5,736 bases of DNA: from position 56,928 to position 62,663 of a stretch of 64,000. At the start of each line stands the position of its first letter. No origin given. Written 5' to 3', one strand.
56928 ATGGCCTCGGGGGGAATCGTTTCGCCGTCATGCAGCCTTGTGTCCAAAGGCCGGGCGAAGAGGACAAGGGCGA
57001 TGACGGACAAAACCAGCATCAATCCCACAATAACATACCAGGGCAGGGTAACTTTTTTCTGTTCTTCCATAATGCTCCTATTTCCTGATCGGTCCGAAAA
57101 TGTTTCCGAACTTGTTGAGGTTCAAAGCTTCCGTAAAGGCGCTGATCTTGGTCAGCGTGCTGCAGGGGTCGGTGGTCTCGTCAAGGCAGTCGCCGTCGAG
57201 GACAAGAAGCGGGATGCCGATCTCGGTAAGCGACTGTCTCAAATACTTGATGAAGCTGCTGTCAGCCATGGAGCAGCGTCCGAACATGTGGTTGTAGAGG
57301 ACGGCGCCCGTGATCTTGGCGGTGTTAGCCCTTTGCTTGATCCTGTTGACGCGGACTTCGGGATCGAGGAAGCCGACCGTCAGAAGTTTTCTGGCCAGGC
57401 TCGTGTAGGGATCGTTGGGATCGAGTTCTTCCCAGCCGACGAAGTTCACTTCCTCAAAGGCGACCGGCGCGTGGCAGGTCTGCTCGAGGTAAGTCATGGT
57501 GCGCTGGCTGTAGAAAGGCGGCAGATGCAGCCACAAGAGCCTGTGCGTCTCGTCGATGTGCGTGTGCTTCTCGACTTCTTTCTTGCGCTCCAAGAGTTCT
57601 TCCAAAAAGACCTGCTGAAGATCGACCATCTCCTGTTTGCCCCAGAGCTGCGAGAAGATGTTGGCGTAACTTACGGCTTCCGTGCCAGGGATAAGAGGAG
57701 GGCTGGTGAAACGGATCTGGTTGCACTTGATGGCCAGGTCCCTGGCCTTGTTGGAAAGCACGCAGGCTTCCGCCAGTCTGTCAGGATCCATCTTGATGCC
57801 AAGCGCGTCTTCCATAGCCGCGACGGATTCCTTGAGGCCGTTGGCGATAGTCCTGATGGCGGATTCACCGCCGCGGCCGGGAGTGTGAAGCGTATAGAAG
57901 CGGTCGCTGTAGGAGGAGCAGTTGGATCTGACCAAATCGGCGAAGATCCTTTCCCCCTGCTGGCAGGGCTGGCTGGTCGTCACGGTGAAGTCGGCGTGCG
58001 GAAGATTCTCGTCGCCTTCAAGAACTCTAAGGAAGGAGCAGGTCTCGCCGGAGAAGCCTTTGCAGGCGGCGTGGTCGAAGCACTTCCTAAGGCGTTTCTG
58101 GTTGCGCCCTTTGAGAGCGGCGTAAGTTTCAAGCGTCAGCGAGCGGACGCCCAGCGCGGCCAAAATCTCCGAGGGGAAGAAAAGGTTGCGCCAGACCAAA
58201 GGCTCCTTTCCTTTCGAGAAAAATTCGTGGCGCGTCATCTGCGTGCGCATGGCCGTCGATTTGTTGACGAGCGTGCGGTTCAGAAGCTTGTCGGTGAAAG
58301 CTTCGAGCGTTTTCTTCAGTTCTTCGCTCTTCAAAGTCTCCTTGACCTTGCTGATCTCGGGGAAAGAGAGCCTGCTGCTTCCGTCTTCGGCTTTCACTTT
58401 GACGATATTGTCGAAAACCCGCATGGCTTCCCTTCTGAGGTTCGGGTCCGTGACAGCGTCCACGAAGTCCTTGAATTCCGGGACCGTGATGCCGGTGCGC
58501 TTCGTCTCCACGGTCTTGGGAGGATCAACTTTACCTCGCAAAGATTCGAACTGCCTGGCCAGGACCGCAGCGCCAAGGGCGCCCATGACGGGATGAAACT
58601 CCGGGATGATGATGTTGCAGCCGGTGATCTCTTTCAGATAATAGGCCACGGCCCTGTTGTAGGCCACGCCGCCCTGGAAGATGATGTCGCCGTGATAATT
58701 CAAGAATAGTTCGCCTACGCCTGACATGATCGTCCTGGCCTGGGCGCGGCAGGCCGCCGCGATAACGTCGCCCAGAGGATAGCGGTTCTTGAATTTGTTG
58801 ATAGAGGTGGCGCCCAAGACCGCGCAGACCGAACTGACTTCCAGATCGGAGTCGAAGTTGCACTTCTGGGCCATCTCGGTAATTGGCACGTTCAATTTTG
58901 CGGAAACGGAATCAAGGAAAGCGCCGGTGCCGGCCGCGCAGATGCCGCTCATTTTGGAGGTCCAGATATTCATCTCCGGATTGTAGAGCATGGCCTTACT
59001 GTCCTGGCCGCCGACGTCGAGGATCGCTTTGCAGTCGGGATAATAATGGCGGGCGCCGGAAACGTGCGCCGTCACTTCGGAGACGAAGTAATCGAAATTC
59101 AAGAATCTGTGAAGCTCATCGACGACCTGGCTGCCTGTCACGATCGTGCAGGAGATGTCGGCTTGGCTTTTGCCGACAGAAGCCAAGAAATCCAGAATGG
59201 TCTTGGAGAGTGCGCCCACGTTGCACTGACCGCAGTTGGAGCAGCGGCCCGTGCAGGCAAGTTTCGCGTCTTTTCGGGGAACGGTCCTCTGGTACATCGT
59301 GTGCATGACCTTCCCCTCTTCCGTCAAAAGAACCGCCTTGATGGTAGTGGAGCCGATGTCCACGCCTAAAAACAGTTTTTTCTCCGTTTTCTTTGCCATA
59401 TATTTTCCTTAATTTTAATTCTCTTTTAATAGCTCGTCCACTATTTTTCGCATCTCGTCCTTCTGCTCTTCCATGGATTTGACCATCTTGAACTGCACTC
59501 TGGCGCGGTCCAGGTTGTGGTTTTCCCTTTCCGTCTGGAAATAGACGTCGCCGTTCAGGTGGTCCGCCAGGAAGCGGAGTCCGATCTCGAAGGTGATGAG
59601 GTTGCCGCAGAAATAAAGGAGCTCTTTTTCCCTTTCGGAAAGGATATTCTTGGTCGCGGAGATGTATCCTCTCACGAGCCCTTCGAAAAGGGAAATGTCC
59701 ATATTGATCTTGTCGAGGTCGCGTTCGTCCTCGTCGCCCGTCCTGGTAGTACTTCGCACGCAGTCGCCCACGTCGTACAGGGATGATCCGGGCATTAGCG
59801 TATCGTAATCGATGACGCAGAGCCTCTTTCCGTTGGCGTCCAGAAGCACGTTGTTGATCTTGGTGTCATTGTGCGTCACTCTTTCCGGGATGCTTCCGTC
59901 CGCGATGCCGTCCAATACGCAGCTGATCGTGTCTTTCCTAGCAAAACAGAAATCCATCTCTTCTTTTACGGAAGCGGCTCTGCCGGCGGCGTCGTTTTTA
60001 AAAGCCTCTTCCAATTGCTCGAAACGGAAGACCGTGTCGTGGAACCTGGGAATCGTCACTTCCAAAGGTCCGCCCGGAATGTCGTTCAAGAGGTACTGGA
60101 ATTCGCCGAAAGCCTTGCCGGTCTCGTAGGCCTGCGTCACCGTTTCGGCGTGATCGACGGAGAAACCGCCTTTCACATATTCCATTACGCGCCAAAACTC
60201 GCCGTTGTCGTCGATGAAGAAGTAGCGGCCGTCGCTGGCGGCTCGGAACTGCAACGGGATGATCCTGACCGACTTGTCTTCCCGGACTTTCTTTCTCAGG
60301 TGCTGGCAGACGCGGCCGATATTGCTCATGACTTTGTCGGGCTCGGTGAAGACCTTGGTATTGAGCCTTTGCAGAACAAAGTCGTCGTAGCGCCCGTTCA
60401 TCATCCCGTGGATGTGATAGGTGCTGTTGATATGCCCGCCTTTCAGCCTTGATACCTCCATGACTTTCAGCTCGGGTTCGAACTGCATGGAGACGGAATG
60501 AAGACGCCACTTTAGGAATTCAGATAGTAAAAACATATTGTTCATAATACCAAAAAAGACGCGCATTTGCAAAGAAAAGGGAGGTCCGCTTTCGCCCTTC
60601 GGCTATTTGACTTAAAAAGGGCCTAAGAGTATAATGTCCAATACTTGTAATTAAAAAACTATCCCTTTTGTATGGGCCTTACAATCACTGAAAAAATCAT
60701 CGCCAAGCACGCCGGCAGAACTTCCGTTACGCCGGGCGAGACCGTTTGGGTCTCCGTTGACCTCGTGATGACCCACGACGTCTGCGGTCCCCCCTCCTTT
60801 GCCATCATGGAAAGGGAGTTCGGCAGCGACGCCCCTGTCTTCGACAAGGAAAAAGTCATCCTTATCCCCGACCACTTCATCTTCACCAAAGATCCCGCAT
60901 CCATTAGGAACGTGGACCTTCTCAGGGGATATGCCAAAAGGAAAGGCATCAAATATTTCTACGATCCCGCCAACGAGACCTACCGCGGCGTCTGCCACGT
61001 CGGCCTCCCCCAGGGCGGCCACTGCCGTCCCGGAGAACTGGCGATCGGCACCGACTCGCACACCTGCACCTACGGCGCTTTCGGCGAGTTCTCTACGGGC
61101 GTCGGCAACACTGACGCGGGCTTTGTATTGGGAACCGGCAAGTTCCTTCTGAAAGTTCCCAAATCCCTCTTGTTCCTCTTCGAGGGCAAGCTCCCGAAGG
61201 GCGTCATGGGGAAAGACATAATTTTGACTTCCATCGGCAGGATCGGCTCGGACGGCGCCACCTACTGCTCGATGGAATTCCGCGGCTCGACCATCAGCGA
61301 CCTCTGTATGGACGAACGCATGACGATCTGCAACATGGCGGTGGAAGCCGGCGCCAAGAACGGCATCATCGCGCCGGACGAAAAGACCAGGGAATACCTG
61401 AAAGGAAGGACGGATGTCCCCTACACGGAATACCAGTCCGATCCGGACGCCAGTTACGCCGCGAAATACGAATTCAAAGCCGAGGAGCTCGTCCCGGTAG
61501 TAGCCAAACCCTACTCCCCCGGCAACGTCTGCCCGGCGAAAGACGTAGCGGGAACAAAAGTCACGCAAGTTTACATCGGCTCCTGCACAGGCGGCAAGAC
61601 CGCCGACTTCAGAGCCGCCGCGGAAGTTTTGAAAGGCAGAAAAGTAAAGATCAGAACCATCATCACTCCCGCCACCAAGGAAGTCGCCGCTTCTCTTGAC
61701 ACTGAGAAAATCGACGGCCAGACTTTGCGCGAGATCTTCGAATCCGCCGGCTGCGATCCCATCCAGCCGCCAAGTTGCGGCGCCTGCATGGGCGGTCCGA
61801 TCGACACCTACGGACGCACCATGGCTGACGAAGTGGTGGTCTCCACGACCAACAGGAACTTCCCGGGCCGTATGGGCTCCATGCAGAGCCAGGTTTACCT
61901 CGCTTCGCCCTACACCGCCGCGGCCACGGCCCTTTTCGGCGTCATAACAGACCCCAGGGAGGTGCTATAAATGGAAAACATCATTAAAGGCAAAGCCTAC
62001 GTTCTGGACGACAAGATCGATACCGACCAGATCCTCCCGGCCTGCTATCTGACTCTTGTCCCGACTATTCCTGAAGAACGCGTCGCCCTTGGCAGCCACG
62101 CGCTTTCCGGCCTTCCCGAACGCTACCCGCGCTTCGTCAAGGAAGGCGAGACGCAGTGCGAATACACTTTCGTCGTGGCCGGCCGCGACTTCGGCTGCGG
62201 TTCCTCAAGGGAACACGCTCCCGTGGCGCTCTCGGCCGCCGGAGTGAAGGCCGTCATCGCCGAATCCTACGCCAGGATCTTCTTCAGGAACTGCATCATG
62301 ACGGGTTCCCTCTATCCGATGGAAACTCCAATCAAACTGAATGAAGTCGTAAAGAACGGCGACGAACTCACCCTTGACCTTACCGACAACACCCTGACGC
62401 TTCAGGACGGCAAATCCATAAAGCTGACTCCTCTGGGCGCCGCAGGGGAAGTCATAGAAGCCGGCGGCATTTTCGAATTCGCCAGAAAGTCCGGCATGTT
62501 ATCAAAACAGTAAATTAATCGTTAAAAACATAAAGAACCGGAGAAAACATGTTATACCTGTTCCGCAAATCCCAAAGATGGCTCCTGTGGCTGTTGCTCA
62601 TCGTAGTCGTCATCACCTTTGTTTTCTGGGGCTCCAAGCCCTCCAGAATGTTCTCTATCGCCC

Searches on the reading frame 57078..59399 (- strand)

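Call 10: search_protein_families(library=pfam, proteins=[window:57078-59399:-], max_evalue=0.001)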
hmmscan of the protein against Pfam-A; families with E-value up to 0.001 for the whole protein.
window:57078-59399:- (773 aa): 2 families
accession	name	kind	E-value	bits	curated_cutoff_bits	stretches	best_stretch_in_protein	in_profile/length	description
PF06050.19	HGD-D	-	1.2e-40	140.6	28.4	1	406-759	2-342/342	2-hydroxyglutaryl-CoA dehydratase, D-component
PF01869.26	BcrAD_BadFG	-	1.7e-27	97.1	31.5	1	11-281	1-271/271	BadF/BadG/BcrA/BcrD ATPase family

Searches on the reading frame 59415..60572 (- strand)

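Call 51: search_protein_families(library=pfam, proteins=[window:59415-60572:-], max_evalue=0.01)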
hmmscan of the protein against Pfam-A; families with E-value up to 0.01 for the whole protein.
window:59415-60572:- (385 aa): 1 family
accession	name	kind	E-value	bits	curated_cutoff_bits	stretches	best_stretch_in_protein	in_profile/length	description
PF01636.29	APH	-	6e-16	59.4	23.2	1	40-282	2-220/239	Phosphotransferase enzyme family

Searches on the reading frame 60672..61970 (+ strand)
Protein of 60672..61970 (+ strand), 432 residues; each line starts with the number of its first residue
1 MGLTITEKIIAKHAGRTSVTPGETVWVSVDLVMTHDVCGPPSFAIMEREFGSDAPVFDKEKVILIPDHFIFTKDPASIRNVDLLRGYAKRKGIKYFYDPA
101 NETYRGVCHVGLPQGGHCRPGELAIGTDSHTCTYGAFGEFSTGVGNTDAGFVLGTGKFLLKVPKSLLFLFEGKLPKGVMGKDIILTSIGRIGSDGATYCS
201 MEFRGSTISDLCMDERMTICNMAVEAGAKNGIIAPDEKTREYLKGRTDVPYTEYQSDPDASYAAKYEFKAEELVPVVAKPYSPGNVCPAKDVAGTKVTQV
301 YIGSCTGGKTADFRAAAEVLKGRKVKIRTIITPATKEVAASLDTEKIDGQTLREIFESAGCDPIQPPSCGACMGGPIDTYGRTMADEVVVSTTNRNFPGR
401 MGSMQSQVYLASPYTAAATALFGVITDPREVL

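Call 51: search_protein_families(library=pfam, proteins=[window:60672-61970:+], max_evalue=0.01)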
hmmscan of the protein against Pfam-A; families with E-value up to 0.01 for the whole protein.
window:60672-61970:+ (432 aa): 1 family
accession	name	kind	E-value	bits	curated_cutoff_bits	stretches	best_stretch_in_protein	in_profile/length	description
PF00330.25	Aconitase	-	1.3e-85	288.6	28.7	2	7-290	1-304/463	Aconitase family (aconitate hydratase)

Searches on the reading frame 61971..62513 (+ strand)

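Call 51: search_protein_families(library=pfam, proteins=[window:61971-62513:+], max_evalue=0.01)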
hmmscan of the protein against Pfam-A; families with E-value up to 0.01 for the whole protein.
window:61971-62513:+ (180 aa): 1 family
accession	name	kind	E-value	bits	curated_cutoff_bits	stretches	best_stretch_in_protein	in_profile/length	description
PF00694.25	Aconitase_C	-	5e-18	66.2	22.8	1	67-114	77-124/131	Aconitase C-terminal domain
